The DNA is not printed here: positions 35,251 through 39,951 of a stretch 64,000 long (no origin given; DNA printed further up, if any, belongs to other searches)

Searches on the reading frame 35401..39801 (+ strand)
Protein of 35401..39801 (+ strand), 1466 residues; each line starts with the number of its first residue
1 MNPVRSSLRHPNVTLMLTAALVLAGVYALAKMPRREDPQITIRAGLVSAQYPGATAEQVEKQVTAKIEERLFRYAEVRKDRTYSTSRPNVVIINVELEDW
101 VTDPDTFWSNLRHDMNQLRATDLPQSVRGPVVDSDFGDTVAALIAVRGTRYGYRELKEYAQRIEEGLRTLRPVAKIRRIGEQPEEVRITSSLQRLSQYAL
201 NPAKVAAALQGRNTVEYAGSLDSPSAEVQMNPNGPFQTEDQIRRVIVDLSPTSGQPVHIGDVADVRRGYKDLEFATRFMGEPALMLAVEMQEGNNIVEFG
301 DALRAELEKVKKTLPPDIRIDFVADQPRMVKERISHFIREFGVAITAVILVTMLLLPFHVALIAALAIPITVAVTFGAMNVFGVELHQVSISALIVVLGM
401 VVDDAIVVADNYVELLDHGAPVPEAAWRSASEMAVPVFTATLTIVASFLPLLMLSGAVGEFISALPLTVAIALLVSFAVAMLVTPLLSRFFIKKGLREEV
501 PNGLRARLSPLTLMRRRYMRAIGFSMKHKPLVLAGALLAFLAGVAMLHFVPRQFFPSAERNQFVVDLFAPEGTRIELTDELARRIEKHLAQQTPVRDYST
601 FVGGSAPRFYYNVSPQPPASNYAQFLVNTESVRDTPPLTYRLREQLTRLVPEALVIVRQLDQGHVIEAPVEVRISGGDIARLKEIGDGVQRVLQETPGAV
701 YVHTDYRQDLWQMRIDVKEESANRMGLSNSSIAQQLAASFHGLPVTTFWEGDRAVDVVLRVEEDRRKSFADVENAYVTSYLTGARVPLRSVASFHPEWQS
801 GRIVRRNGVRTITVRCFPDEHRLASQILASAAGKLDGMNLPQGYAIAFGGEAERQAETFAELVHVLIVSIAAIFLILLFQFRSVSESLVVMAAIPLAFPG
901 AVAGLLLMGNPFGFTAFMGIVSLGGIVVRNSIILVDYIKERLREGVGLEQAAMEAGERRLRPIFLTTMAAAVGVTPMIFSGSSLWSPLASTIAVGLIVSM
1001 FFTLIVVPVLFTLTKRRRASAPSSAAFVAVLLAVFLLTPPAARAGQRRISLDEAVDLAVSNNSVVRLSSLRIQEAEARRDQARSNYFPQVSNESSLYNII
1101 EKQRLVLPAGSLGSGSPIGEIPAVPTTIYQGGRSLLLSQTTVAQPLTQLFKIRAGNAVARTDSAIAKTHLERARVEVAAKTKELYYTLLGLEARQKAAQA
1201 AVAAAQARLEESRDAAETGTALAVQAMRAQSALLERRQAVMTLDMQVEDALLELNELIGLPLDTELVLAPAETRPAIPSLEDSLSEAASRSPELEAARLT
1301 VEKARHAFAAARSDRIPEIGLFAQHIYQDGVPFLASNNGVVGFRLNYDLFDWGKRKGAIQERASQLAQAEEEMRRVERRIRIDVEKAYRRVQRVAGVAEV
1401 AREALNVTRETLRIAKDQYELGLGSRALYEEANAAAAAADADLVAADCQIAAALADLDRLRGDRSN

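Call 69: search_protein_families(library=pfam, proteins=[window:35401-39801:+], max_evalue=0.00001)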
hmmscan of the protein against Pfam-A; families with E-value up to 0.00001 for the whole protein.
window:35401-39801:+ (1466 aa): 4 families
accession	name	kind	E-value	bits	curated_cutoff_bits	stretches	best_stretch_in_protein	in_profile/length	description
PF00873.25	ACR_tran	-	1.2e-187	626.2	28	1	5-1013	3-1019/1021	AcrB/AcrD/AcrF family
PF02321.23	OEP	-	9.8e-45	153.1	22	2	1280-1460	1-185/187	Outer membrane efflux protein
PF02355.23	SecD_SecF_C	-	1.5e-11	44.5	20.5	1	328-481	24-176/189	Protein export membrane protein SecD/SecF, C-terminal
PF03176.21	MMPL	-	1.3e-09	37.9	20.5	1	842-1021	121-309/333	MMPL family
